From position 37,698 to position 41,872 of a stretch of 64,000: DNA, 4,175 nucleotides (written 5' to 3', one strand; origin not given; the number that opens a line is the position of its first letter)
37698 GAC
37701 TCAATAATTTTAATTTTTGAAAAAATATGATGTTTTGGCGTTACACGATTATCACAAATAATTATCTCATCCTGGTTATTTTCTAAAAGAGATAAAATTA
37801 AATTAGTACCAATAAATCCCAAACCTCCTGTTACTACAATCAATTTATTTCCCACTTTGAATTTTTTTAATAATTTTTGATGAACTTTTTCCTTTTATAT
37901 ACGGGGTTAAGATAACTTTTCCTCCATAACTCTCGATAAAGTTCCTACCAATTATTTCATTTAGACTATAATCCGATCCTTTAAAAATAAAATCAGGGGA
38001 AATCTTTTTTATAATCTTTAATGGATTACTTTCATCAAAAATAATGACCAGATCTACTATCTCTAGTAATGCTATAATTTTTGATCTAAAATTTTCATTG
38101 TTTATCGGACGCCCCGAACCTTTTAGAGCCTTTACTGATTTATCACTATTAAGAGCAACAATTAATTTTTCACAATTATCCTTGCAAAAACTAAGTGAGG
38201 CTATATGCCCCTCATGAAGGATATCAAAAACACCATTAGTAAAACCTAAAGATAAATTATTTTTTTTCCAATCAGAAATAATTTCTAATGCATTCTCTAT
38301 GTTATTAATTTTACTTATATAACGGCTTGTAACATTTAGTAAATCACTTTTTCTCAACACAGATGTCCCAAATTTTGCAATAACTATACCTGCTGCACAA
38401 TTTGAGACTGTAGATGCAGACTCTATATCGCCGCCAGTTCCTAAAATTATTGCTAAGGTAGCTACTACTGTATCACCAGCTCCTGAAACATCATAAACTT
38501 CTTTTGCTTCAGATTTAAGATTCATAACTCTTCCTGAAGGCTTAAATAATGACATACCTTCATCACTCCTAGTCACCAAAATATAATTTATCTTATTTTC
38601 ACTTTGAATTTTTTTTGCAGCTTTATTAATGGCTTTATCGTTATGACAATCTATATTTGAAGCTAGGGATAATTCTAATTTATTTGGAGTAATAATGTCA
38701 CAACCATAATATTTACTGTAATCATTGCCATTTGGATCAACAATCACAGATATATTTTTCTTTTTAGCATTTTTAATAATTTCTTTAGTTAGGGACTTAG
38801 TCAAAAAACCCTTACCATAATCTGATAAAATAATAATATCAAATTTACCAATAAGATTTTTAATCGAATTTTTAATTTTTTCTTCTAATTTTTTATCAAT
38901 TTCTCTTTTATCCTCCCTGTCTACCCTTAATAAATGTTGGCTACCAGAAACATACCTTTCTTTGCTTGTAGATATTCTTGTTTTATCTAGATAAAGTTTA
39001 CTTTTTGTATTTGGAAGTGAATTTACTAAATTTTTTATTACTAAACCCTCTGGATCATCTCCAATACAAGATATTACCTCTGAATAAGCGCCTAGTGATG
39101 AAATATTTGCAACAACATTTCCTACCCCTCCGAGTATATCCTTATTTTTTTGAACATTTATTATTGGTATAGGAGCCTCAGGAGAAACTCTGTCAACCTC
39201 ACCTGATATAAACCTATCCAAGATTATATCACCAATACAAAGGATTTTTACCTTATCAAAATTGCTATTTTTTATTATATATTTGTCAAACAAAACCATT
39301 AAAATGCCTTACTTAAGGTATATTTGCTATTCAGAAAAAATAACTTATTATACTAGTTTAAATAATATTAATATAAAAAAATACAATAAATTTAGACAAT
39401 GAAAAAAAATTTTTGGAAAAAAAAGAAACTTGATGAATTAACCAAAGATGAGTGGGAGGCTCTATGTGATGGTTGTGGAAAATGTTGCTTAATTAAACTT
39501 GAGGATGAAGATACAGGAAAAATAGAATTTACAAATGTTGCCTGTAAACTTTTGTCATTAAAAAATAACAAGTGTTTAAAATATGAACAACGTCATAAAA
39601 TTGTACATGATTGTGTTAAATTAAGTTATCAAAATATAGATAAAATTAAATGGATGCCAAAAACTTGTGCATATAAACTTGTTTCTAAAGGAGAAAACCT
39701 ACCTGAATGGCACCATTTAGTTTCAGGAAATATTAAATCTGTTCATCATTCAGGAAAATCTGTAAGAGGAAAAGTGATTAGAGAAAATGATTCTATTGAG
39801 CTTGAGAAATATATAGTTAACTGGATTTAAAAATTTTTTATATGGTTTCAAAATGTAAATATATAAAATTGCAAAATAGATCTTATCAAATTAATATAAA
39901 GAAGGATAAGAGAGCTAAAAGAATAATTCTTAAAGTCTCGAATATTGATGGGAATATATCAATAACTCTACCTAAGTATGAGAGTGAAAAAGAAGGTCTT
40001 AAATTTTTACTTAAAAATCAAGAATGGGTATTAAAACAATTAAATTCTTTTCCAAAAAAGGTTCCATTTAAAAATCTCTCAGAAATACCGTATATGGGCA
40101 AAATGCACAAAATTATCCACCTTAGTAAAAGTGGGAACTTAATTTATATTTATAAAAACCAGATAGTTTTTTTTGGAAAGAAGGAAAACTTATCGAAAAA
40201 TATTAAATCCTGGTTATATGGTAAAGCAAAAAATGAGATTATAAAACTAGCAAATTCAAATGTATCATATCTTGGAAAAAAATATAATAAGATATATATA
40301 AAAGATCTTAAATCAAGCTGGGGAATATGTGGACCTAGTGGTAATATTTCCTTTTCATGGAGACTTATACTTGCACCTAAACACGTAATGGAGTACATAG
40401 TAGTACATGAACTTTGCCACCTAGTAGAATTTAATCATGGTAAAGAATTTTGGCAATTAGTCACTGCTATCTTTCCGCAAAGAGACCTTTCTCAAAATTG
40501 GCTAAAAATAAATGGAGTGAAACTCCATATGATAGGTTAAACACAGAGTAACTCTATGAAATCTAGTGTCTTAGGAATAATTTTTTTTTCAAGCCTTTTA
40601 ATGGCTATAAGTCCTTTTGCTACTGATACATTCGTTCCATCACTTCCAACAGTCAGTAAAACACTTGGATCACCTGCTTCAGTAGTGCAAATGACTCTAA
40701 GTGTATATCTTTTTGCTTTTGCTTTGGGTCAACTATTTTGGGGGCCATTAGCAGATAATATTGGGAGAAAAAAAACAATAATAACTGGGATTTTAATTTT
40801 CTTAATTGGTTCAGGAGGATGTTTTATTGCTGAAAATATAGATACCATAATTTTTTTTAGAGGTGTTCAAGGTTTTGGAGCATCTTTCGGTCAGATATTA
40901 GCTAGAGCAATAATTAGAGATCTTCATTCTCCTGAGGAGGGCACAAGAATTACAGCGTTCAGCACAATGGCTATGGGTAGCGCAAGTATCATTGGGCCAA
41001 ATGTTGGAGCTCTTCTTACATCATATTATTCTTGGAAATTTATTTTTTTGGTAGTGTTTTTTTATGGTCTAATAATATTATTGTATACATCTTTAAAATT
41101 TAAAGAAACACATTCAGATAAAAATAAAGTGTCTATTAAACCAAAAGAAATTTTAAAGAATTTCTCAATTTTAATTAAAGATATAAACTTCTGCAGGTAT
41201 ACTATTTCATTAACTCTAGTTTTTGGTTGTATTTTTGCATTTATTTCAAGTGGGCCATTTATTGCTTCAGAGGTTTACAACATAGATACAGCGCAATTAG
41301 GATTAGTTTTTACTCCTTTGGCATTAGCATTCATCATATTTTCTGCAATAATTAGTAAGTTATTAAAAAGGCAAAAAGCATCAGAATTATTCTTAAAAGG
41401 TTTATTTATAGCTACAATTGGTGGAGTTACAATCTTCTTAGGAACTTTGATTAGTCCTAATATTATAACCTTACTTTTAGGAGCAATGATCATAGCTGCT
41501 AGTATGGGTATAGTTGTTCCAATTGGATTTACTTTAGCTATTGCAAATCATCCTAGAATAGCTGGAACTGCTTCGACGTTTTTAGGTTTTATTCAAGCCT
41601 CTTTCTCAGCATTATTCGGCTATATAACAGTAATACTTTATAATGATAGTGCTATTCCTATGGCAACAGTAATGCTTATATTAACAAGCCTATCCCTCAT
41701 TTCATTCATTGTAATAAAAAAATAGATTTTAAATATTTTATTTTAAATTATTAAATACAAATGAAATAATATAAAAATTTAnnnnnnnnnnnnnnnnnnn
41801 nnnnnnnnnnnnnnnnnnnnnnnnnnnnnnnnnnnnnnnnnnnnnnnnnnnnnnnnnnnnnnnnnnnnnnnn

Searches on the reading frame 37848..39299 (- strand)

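Call 56: search_protein_families(library=pfam, proteins=[window:37848-39299:-], max_evalue=0.00001)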
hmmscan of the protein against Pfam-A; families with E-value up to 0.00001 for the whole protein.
window:37848-39299:- (484 aa): 3 families
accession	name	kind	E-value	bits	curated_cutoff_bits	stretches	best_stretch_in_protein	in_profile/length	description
PF00294.29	PfkB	-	4.9e-29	102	25.8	1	18-313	3-296/302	pfkB family carbohydrate kinase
PF01467.32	CTP_transf_like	-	2.3e-13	50.9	21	1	353-477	1-131/133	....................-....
PF08543.17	Phos_pyr_kin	-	2.3e-06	27.6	27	1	200-295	120-220/246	Phosphomethylpyrimidine kinase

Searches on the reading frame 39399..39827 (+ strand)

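Call 56: search_protein_families(library=pfam, proteins=[window:39399-39827:+], max_evalue=0.00001)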
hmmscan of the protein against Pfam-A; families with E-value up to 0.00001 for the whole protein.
window:39399-39827:+ (143 aa): 1 family
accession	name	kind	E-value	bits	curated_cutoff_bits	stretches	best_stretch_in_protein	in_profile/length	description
PF03692.20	CxxCxxCC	-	6.6e-10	40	23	1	23-91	2-85/85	Putative zinc- or iron-chelating domain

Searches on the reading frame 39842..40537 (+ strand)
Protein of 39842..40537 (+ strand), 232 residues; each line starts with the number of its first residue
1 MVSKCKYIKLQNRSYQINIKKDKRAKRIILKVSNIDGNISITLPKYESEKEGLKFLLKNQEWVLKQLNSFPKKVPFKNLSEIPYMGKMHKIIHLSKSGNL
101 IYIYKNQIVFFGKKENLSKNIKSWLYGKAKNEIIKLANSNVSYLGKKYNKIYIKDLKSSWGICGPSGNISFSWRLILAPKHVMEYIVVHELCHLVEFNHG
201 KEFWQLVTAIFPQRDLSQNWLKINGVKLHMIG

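Call 56: search_protein_families(library=pfam, proteins=[window:39842-40537:+], max_evalue=0.00001)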
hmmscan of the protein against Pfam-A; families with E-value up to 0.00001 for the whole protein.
window:39842-40537:+ (232 aa): 1 family
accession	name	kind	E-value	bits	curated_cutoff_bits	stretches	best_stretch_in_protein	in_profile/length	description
PF01863.23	YgjP-like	-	7e-46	157.3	26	1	26-222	1-205/207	YgjP-like, metallopeptidase domain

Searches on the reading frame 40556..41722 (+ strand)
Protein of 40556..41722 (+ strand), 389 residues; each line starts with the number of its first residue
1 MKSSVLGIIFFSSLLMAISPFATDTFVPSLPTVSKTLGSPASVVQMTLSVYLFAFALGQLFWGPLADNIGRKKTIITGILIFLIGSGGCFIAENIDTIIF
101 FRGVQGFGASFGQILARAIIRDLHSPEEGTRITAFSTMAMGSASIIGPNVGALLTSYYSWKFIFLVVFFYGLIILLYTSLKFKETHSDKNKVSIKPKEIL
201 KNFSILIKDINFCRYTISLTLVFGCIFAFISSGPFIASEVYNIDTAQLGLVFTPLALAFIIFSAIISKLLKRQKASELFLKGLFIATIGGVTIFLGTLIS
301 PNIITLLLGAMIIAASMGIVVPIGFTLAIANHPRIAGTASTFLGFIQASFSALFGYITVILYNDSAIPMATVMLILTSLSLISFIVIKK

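Call 80: search_protein_families(library=pfam, proteins=[window:40556-41722:+], max_evalue=0.00001)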
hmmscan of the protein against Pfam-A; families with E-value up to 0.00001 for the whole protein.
window:40556-41722:+ (389 aa): 3 families
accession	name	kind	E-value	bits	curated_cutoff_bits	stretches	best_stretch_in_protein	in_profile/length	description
PF07690.21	MFS_1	-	3.3e-47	161.5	33.4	1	14-353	3-345/347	Major Facilitator Superfamily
PF00083.30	Sugar_tr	-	4.1e-10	39.6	22.3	1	35-176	39-186/452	Sugar (and other) transporter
PF13347.12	MFS_2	-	6.6e-07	28.7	27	1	44-141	261-365/427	MFS/sugar transport protein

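Call 82: search_protein_families(library=ncbifam, proteins=[window:40556-41722:+], max_evalue=0.00001)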
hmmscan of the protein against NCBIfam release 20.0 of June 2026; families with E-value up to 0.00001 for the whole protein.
window:40556-41722:+ (389 aa): 47 families (the best 25 are shown)
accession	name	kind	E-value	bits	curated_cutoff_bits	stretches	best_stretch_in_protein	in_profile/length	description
TIGR00710.1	efflux_Bcr_CflA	subfamily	2e-76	257.9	200.9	1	8-387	6-384/385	Bcr/CflA family efflux MFS transporter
NF008314.0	PRK11102.1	equivalog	1.2e-68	232.1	303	1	3-387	6-390/396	Bcr/CflA family multidrug efflux MFS transporter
NF053813.1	MFS_TcaB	equivalog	4.3e-61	206.8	475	1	5-386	4-384/396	putative multidrug effflux MFS transporter TcaB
NF008654.0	PRK11652.1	equivalog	3.2e-49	167.9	479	1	5-388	7-386/397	multidrug efflux MFS transporter EmrD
NF033134.0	cmlA_floR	equivalog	6e-47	160.9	450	1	19-386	22-386/388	CmlA/FloR family chloramphenicol efflux MFS transporter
NF008270.1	PRK11043.1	equivalog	2.8e-44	151.8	430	1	9-386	7-380/382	purine nucleoside transporter PunC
NF007782.0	PRK10473.1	subfamily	1.8e-35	122.8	417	1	9-386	5-376/394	MdtL family multidrug efflux MFS transporter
NF041041.1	FslD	exception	2e-34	119.4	500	1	22-385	25-386/396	rhizoferrin import MFS transporter FslD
NF000219.1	FloR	exception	4.9e-31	108.4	700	1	18-382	25-389/404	chloramphenicol/florfenicol efflux MFS transporter FloR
NF012203.0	cmlB1_MFS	exception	5.6e-27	94.9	900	1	17-378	24-383/407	chloramphenicol efflux MFS transporter CmlB1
NF052292.1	efflux_CraA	equivalog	5.5e-26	91.5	725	1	22-360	30-368/409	chloramphenicol efflux MFS transporter CraA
TIGR00711.1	efflux_EmrB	subfamily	2.6e-25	89.1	230.2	1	29-194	24-188/485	DHA2 family efflux MFS transporter permease subunit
TIGR00880.1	2_A_01_02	superfamily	1.2e-24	87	131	1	49-185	1-141/141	multidrug resistance protein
NF011932.2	PRK15403.1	equivalog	2.8e-23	82.7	700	1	21-354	24-357/402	multidrug efflux MFS transporter MdtM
NF000509.1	efflux_CmlA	exception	1.3e-22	80.8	875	1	17-379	24-384/419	CmlA family chloramphenicol efflux MFS transporter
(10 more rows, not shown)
